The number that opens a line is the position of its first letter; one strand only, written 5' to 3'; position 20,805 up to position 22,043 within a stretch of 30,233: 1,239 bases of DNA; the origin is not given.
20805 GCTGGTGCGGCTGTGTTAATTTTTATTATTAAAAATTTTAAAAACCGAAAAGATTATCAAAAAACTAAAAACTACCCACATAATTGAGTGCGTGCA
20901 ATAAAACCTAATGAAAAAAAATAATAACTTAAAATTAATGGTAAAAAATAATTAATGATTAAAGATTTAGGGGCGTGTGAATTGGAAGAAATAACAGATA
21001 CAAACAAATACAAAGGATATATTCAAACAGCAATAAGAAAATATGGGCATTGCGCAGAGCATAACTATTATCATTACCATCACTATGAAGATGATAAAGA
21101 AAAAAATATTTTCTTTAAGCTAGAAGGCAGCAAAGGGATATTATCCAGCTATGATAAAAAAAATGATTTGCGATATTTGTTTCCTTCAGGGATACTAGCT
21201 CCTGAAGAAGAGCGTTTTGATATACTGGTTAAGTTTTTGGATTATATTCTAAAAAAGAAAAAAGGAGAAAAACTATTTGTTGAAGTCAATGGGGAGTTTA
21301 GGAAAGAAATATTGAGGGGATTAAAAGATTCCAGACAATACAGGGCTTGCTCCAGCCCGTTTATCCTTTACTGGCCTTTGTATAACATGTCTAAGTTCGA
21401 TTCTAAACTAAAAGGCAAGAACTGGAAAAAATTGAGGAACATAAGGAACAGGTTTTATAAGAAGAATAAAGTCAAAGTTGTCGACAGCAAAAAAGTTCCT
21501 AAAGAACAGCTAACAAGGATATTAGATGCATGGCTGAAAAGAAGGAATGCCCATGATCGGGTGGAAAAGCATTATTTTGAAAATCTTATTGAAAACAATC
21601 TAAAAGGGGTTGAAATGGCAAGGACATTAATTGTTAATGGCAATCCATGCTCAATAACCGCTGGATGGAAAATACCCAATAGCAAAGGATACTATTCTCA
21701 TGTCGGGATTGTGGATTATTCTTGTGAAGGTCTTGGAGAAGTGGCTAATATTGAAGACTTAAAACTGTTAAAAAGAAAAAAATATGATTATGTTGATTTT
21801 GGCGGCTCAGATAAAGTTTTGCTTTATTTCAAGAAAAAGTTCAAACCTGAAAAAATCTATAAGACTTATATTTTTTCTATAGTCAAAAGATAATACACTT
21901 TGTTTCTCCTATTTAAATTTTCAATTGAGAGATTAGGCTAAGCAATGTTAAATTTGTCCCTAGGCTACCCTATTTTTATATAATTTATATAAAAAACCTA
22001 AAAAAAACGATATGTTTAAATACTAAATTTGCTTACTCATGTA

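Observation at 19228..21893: AdoMetDC – Ddl-like ATP-grasp ligase – stand-alone DUF2156 (aminoacyl-tRNA-dependent transferase-like) trio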

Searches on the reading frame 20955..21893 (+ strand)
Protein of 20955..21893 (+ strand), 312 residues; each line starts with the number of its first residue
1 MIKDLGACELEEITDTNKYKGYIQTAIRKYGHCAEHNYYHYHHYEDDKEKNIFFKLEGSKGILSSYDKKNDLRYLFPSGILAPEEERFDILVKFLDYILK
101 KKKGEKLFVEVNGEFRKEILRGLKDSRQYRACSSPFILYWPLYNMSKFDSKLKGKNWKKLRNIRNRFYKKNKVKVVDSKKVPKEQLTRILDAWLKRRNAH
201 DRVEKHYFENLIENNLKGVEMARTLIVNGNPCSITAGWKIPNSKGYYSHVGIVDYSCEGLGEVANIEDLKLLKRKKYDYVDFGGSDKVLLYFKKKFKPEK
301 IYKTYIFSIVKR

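Call 3: search_protein_families(library=pfam, proteins=[window:20955-21893:+], max_evalue=0.01)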
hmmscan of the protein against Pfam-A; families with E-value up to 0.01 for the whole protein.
window:20955-21893:+ (312 aa): 1 family
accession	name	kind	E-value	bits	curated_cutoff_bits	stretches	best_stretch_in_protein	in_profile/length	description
PF09924.15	LPG_synthase_C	-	1e-11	44.9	27.5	1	142-284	103-245/298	Phosphatidylglycerol lysyltransferase, C-terminal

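Call 4: search_protein_families(library=ncbifam, proteins=[window:20955-21893:+], max_evalue=0.01)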
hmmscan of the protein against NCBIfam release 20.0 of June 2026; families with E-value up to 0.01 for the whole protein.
window:20955-21893:+ (312 aa): 1 family
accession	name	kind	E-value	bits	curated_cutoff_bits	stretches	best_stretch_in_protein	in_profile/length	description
NF033480.1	bifunc_MprF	equivalog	0.0093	14.3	600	0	151-206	637-690/841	bifunctional lysylphosphatidylglycerol flippase/synthetase MprF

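Call 18: find_homologous_proteins(query=window:20955-21893:+)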
Query window:20955-21893:+ (312 aa): 223 proteins with E <= 0.001 among 1378 candidates; the best 120 are listed.
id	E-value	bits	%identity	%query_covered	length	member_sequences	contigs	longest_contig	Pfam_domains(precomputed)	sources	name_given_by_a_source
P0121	8.0e-208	707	100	100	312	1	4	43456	PF09924.16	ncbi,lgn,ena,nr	ncbi:DUF2156 domain-containing protein [Candidatus Woesearchaeota archaeon]|nr:DUF2156 domain-contai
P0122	3.2e-160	551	81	96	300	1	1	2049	PF09924.16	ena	-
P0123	2.1e-157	542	79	97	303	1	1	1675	PF09924.16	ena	-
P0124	9.6e-155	533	77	97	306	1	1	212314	PF09924.16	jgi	jgi:hypothetical protein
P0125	6.1e-152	524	77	97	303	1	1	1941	PF09924.16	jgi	-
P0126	1.2e-150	519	75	97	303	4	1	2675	PF09924.16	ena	-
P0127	2.8e-150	518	76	97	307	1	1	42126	PF09924.16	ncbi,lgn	-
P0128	2.7e-146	505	73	97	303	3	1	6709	PF09924.16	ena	-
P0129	2.6e-145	502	73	97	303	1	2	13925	PF09924.16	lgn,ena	-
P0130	2.7e-145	502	73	97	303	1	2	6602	PF09924.16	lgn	-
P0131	1.5e-141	490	71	97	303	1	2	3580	PF09924.16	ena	-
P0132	2.0e-128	446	64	97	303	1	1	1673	PF09924.16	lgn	-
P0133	8.7e-123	428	64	97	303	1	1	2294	PF09924.16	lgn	-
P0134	2.8e-121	423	63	97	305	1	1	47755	PF09924.16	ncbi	-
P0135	1.9e-117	410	60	97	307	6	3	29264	PF09924.16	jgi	-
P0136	1.2e-116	408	62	97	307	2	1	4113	PF09924.16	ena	-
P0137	2.7e-115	403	59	97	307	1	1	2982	PF09924.16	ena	-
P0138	4.4e-115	403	61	94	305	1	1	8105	PF09924.16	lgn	-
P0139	1.2e-114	401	62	93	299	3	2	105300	PF09924.16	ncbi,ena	-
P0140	1.6e-114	401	60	97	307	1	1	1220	PF09924.16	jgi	jgi:hypothetical protein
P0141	3.9e-114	399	61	91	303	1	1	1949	PF09924.16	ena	-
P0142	8.3e-114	398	60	97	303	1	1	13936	PF09924.16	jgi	jgi:hypothetical protein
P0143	1.5e-113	398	60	97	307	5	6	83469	PF09924.16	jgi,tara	jgi:hypothetical protein|tara:strand:+ start:62998 stop:63921 length:924 start_codon:yes stop_codon:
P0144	2.7e-113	397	62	96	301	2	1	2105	PF09924.16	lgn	-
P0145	1.2e-112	395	62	91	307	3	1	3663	PF09924.16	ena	-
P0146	1.3e-112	394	60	97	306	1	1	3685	PF09924.16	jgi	-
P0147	1.4e-112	394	57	99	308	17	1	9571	PF09924.16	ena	-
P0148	1.6e-112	394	60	97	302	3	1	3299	PF09924.16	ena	-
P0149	2.0e-112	394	63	91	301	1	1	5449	PF09924.16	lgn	-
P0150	3.5e-112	393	56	99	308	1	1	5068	PF09924.16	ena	-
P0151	3.7e-112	393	58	97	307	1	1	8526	PF09924.16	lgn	-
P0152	9.1e-112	392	61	97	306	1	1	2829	PF09924.16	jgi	-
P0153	1.1e-111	391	60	95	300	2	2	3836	PF09924.16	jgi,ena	-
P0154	2.2e-111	390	59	97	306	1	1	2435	PF09924.16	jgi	-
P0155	2.6e-111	390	60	97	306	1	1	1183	PF09924.16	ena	-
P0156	2.7e-111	390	59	97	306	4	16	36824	PF09924.16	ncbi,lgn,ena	-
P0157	4.1e-111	390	58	98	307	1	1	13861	PF09924.16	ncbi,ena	-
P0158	4.6e-111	389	59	98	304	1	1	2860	PF09924.16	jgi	-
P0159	6.7e-111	389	57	98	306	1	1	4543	PF09924.16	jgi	-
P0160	1.3e-110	388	59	97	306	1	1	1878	PF09924.16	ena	-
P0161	1.3e-110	388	59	97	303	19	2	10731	PF09924.16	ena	-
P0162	1.8e-110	387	59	97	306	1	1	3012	PF09924.16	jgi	jgi:hypothetical protein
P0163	2.2e-110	387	59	97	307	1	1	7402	PF09924.16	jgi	-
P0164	2.8e-110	387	57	98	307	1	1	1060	PF09924.16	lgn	-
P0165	2.9e-110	387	56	97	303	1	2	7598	PF09924.16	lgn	-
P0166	2.9e-110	387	59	97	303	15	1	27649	PF09924.16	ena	-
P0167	4.9e-110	386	57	97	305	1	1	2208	PF09924.16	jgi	jgi:hypothetical protein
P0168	4.9e-110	386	58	97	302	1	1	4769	PF09924.16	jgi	-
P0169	5.6e-110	386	58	95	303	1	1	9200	PF09924.16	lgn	-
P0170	6.8e-110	386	59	97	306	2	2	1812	PF09924.16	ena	-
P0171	2.1e-109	384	59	97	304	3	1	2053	PF09924.16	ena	-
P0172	2.2e-109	384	57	97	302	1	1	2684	PF09924.16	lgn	-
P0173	4.3e-109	383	57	97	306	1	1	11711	PF09924.16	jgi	jgi:hypothetical protein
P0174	4.3e-109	383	56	97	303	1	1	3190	PF09924.16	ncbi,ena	-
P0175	5.9e-109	382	59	97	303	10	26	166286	PF09924.16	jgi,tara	jgi:hypothetical protein|tara:strand:- start:46485 stop:47396 length:912 start_codon:yes stop_codon:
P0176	6.0e-109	382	57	97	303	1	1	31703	PF09924.16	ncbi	ncbi:MAG: phosphatidylglycerol lysyltransferase domain-containing protein [Candidatus Woesearchaeota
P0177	6.1e-109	382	58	95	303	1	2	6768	PF09924.16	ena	-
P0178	8.1e-109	382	59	97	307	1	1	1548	PF09924.16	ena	-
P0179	1.5e-108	381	55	96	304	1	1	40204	PF09924.16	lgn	-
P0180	1.5e-108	381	57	97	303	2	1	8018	PF09924.16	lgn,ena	-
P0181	1.6e-108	381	59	91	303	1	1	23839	PF09924.16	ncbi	-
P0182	6.3e-108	379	59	97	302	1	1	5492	PF09924.16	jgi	jgi:hypothetical protein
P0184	8.5e-108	379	60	93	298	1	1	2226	PF09924.16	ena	-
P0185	9.2e-108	379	58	93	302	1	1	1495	PF09924.16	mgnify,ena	mgnify:FL=1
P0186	1.1e-107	378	58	97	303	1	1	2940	PF09924.16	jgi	-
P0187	1.3e-107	378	56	97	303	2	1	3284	PF09924.16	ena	-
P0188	1.3e-107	378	58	91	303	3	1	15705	PF09924.16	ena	-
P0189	1.3e-107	378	59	96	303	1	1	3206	PF09924.16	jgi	-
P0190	2.0e-107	377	59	97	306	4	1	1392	PF09924.16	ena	-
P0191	3.6e-107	377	59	96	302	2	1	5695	PF09924.16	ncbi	-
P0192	4.2e-107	376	57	97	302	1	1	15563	PF09924.16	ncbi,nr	ncbi:DUF2156 domain-containing protein [Candidatus Woesearchaeota archaeon]|nr:DUF2156 domain-contai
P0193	4.6e-107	376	58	96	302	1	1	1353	PF09924.16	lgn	-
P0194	4.7e-107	376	57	97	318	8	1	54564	PF09924.16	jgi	-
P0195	5.2e-107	376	57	98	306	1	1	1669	PF09924.16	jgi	-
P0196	6.1e-107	376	57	97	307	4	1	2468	PF09924.16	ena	-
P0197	7.7e-107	375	57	95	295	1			PF09924.16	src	-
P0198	1.2e-106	375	58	93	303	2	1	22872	PF09924.16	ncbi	-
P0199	1.2e-106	375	58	96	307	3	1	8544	PF09924.16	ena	-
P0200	1.7e-106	374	57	97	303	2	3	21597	PF09924.16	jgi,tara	tara:strand:+ start:2320 stop:3231 length:912 start_codon:yes stop_codon:yes gene_type:complete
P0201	3.0e-106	374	57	98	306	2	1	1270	PF09924.16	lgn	-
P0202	3.9e-106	373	58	95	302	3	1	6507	PF09924.16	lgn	-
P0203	6.6e-106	372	81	65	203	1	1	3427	PF09924.16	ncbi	ncbi:MAG: phosphatidylglycerol lysyltransferase domain-containing protein, partial [Candidatus Thora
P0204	9.4e-106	372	57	97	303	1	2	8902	PF09924.16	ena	-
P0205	2.3e-105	371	56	97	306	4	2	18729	PF09924.16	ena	-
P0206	3.0e-105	370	55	97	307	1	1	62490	PF09924.16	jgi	jgi:hypothetical protein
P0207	4.9e-105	370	59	97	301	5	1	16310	PF09924.16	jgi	-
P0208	7.7e-105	369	55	96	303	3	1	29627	PF09924.16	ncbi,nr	ncbi:hypothetical protein HYX01_01340 [Candidatus Woesearchaeota archaeon]|nr:hypothetical protein [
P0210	1.6e-104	368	54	97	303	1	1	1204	PF09924.16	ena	-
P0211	2.7e-104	367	57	93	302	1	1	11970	PF09924.16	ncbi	-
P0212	2.8e-104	367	57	97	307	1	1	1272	PF09924.16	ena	-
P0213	3.8e-104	367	57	97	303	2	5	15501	PF09924.16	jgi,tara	jgi:hypothetical protein|tara:strand:- start:1390 stop:2301 length:912 start_codon:yes stop_codon:ye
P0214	3.9e-104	367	59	91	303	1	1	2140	PF09924.16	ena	-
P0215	7.5e-104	366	59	97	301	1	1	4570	PF09924.16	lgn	-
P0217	2.6e-103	364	56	97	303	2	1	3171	PF09924.16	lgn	-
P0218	3.1e-103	364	57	96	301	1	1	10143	PF09924.16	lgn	-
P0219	8.2e-103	362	54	97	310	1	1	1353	PF09924.16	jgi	-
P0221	1.1e-102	362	55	96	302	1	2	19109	PF09924.16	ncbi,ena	-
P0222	2.2e-102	361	51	98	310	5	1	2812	PF09924.16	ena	-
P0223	2.6e-102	361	55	97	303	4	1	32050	PF09924.16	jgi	jgi:hypothetical protein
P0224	1.3e-101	358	53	97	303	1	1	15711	PF09924.16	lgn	-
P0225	6.3e-99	349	53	96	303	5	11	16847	PF09924.16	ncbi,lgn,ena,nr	ncbi:hypothetical protein J4212_05940 [Candidatus Woesearchaeota archaeon]|nr:hypothetical protein [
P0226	8.8e-99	349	54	96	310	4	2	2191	PF09924.16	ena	-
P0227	1.8e-98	348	55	97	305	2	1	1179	PF09924.16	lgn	-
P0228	2.6e-98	347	52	97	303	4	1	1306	PF09924.16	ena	-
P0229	1.8e-97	345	54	97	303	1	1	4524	PF09924.16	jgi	jgi:hypothetical protein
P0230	5.4e-97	343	51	97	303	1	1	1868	PF09924.16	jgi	-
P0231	1.0e-95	339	53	96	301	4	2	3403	PF09924.16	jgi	-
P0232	1.9e-95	338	53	98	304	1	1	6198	PF09924.16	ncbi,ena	-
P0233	3.4e-95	337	55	90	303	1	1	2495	PF09924.16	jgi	-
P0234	4.4e-95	337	53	97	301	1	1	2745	PF09924.16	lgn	-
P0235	4.6e-94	333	58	87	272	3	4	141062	PF09924.16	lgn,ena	-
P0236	3.1e-93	331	52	96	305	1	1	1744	PF09924.16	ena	-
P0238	4.3e-91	324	51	97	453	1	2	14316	PF13673.14,PF13508.14,PF09924.16,PF00583.32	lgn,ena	-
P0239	8.6e-91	323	51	97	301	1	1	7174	PF09924.16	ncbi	-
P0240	5.0e-89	317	50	96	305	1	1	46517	PF09924.16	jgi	jgi:hypothetical protein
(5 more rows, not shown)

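Call 21: find_related_loci(query=A2, collection=genome_contigs, flank=10000)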
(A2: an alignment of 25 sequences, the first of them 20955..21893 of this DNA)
Query A2 (312 aa) in genome_contigs; peptide patterns used: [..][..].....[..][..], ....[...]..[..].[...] (x = any residue, [..] = any of these).
75 stretches matched a pattern; 25 encode a relative of the query (tblastn E <= 1e-3); 25 distinct loci.
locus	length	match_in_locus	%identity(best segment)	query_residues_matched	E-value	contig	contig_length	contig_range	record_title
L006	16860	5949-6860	76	9-312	1e-141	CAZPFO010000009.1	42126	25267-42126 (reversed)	MAG TPA_asm: uncultured Methanosarcinales archaeon isolate binchicken_co121_309 genome assembly, contig: NODE_361_length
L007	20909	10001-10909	61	10-312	1e-115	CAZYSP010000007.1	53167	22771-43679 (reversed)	MAG TPA_asm: uncultured Methanosarcinales archaeon isolate binchicken_co48_510 genome assembly, contig: NODE_778_length_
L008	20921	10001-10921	59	6-312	2e-114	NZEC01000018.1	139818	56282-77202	MAG: archaeon isolate ARS102 MHASMcontig_624274, whole genome shotgun sequence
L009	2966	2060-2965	59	8-309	2e-118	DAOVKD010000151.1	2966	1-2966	MAG TPA_asm: Candidatus Woesearchaeota archaeon isolate CSMAG_1410 CSMAG_1410_k141_2537610_length_2966_cov_22.0000, whol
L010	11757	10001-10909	58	9-312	5e-113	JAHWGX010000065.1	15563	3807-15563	MAG: Candidatus Woesearchaeota archaeon isolate FT1_083 k127_49780393, whole genome shotgun sequence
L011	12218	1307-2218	57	9-312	7e-112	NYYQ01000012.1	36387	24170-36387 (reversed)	MAG: Candidatus Woesearchaeota archaeon isolate ARS74 MHASMcontig_588199, whole genome shotgun sequence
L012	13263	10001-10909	57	8-311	2e-111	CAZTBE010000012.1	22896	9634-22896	MAG TPA_asm: uncultured Methanosarcinales archaeon isolate binchicken_co48_555 genome assembly, contig: NODE_3441_length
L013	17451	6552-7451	55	13-312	3e-110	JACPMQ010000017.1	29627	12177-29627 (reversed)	MAG: Candidatus Woesearchaeota archaeon isolate NC_groundwater_553_Ag_S-0.1um_36_10 S35_SO-1_scaffold_123082, whole geno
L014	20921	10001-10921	60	6-312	4e-110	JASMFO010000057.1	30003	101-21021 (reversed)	MAG: Candidatus Woesearchaeota archaeon isolate ETNP7_MAG_25 c_000001562588, whole genome shotgun sequence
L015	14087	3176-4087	58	9-312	4e-109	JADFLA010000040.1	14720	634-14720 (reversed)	MAG: Nanoarchaeota archaeon isolate B4T1B8 B4T1B8_NODE7420, whole genome shotgun sequence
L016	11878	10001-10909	57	10-312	1e-108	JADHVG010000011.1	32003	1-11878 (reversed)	MAG: Candidatus Woesearchaeota archaeon isolate BS150m-G66 BS-150m-C1130, whole genome shotgun sequence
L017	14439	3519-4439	57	6-312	2e-105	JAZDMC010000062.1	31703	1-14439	MAG: Candidatus Woesearchaeota archaeon isolate MEGAHIT-group-0.632 k141_9051501, whole genome shotgun sequence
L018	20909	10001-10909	59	9-312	6e-116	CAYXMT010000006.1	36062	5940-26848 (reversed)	MAG TPA_asm: uncultured Methanosarcinales archaeon isolate binchicken_co48_511 genome assembly, contig: NODE_1632_length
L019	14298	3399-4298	53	13-312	8e-97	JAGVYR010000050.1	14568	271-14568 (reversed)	Candidatus Woesearchaeota archaeon isolate RIFCSPHIGHO2_02_FULL_44_15 rifcsphigho2_02_scaffold_7779, whole genome shotgu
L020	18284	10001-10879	47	13-312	3e-89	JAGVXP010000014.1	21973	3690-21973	Candidatus Woesearchaeota archaeon isolate RIFCSPHIGHO2_02_FULL_36_13 rifcsphigho2_02_scaffold_10757, whole genome shotg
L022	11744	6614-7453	45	30-312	4e-82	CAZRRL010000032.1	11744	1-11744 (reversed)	MAG TPA_asm: uncultured Methanosarcinales archaeon isolate binchicken_co251_826 genome assembly, contig: NODE_7699_lengt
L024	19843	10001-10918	42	6-312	9e-71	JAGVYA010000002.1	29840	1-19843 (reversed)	Candidatus Woesearchaeota archaeon isolate RIFCSPLOWO2_01_FULL_35_20 rifcsplowo2_01_scaffold_6307, whole genome shotgun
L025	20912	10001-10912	41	9-312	5e-70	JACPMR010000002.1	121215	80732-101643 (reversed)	MAG: Candidatus Woesearchaeota archaeon isolate NC_groundwater_554_Ag_S-0.1um_37_18 S35_SO-1_scaffold_99905, whole genom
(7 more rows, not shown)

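Call 27: search_protein_families(library=pfam, proteins=[L008:10931-11812:+, L008:9009-9917:+, L008:6810-7586:+, L008:6332-6823:+, L008:5893-6330:+, L008:5333-5848:+, L025:11896-13005:+, L008:8116-9033:+], max_evalue=0.01)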
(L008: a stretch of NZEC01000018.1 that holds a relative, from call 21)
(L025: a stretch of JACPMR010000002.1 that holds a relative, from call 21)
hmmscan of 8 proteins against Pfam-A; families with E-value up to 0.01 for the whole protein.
L008:10931-11812:+ (293 aa): 1 family
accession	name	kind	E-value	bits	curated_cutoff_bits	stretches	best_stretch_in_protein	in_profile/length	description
PF13480.13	Acetyltransf_6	-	2.6e-13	50.8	22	1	143-279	1-143/143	Acetyltransferase (GNAT) domain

L008:9009-9917:+ (302 aa): 1 family
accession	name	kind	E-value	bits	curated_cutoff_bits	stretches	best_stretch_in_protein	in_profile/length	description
PF00491.26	Arginase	-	5.7e-71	239.7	22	1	32-292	2-279/280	Arginase family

L008:6810-7586:+ (258 aa): 1 family
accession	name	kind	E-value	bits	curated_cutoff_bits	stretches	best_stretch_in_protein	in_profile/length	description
PF07314.17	Lit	-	8.3e-22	78.5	24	1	30-210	1-176/176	Lipoprotein intramolecular transacylase Lit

L008:6332-6823:+ (163 aa): 0 families

L008:5893-6330:+ (145 aa): 0 families

L008:5333-5848:+ (171 aa): 1 family
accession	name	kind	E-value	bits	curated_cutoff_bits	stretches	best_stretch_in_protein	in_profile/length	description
PF01936.24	NYN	-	3.5e-36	125.3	24.2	1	8-157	1-145/145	NYN domain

L025:11896-13005:+ (369 aa): 1 family
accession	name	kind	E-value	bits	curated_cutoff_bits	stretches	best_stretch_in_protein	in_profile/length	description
PF01916.23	DS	-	4.1e-82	276.1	27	1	39-359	1-287/288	Deoxyhypusine synthase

L008:8116-9033:+ (305 aa): 1 family
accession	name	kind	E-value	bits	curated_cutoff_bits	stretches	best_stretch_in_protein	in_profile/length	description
PF09924.15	LPG_synthase_C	-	6e-07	29.3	27.5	1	64-298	42-295/298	Phosphatidylglycerol lysyltransferase, C-terminal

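Call 38: search_solved_structures(query=A2, max_evalue=1, show_alignments=3)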
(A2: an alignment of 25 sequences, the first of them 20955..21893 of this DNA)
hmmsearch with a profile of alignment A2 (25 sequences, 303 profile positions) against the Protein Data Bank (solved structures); distinct sequences matched with E-value up to 1: 2.
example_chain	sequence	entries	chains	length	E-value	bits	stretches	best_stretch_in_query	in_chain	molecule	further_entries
2zkz_A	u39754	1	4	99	0.023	17.2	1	93-166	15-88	Transcriptional repressor pagR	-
5buv_A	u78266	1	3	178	0.3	13.6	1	30-101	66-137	Putative epimerase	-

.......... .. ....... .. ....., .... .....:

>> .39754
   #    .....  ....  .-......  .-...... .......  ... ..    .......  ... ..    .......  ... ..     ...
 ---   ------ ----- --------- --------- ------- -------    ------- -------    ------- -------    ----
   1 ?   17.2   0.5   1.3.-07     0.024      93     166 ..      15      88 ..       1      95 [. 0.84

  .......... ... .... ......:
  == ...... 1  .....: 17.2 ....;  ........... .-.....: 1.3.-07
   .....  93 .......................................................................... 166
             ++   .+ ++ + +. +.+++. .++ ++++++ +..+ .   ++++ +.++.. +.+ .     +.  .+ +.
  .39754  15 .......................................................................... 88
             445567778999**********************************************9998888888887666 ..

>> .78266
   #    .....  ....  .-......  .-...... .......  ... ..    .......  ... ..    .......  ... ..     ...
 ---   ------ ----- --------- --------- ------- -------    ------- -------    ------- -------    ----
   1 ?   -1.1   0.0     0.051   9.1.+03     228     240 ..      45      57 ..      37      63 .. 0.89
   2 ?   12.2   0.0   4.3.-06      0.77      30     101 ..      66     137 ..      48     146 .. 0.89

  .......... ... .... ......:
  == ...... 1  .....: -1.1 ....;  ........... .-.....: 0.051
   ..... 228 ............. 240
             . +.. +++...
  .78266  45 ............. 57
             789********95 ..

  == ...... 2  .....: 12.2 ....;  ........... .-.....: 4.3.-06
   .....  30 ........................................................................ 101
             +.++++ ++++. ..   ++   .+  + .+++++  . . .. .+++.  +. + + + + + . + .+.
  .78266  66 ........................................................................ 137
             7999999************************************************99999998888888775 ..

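Call 48: predict_structure(alignment_id=A3)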
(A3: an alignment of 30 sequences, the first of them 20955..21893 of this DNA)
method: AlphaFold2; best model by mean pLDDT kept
length: 312 residues; sequences in the alignment: 30
mean_pLDDT: 90.8   pTM: 0.85
mean pLDDT of the five models: 90.8, 90.7, 89.9, 88.3, 84.9
residues with pLDDT >= 90: 237; 70-90: 62; 50-70: 10; < 50: 3
segments of 3 or more residues with pLDDT < 50: none
pLDDT, mean of each block of 10 residues (from residue 1): 58 95 94 87 89 94 94 93 95 97 95 94 95 87 93 93 97 97 96 75 80 93 96 94 88 90 94 94 81 90 94 95
secondary structure, 60 per line:
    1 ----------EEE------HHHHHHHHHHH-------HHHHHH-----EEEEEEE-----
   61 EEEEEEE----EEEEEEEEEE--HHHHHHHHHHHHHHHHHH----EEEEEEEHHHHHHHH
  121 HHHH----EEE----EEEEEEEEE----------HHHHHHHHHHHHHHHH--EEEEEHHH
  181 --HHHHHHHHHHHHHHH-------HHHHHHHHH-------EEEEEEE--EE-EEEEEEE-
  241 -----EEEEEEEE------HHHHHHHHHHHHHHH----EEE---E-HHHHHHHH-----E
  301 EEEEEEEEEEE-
elements in order: E11-13 H20-30 H38-43 E49-55 E61-67 E72-81 H84-101 E106-112 H113-124 E129-131 E136-144 H155-170 E173-177 H183-197 H205-213 E221-227 E233-239 E246-253 H260-274 E279-281 H287-294 E300-311

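Call 52: fold_search(model_id=the predicted structure, library=pdb)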
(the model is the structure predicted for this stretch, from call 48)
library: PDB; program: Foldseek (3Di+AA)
matches with E <= 10: 971; with E <= 0.001: 171
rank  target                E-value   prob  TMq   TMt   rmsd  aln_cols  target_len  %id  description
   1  9goe_A                2.2e-12  1.00  0.64  0.28   5.4       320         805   16  Cryo-EM structure of the multiple peptide resistance factor (MprF) from Pseudomonas aeruginosa bound to a synthetic na (released 2025-03-12)
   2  2hqy_A                3.1e-12  1.00  0.67  0.69   4.9       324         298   16  Crystal Structure of Conserved Protein of Unknown Function from Bacteroides thetaiotaomicron VPI-5482 (released 2006-09-19)
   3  9j8s_A                4.9e-12  1.00  0.65  0.28   5.5       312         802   17  MprF from Pseudomonas aeruginosa in nanodisc, C2 symmetry (released 2025-09-03)
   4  2hqy_B                6.6e-12  1.00  0.66  0.69   5.3       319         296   16  Crystal Structure of Conserved Protein of Unknown Function from Bacteroides thetaiotaomicron VPI-5482 (released 2006-09-19)
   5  4v35                  1.7e-11  1.00  0.61  0.60   5.6       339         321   15  The Structure of A-PGS from Pseudomonas aeruginosa (released 2015-08-19)
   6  4v34                  2.4e-11  1.00  0.59  0.57   5.1       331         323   14  The Structure of A-PGS from Pseudomonas aeruginosa (SeMet derivative) (released 2015-08-19)
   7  9j8q_A                2.8e-11  1.00  0.62  0.27   5.5       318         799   17  MprF from Pseudomonas aeruginosa in GDN micelle, C2 symmetry (released 2025-09-03)
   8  5vrv_A                8.0e-11  1.00  0.62  0.61   5.5       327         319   16  2.05 Angstrom Resolution Crystal Structure of C-terminal Domain (DUF2156) of Putative Lysylphosphatidylglycerol Synthe (released 2017-05-24)
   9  5vrv_E                2.4e-10  1.00  0.64  0.63   5.1       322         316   16  2.05 Angstrom Resolution Crystal Structure of C-terminal Domain (DUF2156) of Putative Lysylphosphatidylglycerol Synthe (released 2017-05-24)
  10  5vrv_B                5.4e-10  1.00  0.60  0.60   6.4       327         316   16  2.05 Angstrom Resolution Crystal Structure of C-terminal Domain (DUF2156) of Putative Lysylphosphatidylglycerol Synthe (released 2017-05-24)
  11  5vrv_F                6.9e-10  1.00  0.62  0.62   5.5       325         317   16  2.05 Angstrom Resolution Crystal Structure of C-terminal Domain (DUF2156) of Putative Lysylphosphatidylglycerol Synthe (released 2017-05-24)
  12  5vrv_D                1.0e-09  1.00  0.64  0.64   4.7       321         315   15  2.05 Angstrom Resolution Crystal Structure of C-terminal Domain (DUF2156) of Putative Lysylphosphatidylglycerol Synthe (released 2017-05-24)
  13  5vrv_C                1.0e-09  1.00  0.64  0.63   4.7       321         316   16  2.05 Angstrom Resolution Crystal Structure of C-terminal Domain (DUF2156) of Putative Lysylphosphatidylglycerol Synthe (released 2017-05-24)
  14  4v36_B                1.1e-09  1.00  0.65  0.64   5.7       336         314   15  The structure of L-PGS from Bacillus licheniformis (released 2015-08-19)
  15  6lv0_A                1.3e-09  1.00  0.61  0.60   5.3       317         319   15  Crystal structure of the soluble domain of the multiple peptide resistance factor (MprF) from Rhizobium tropici (released 2021-02-03)
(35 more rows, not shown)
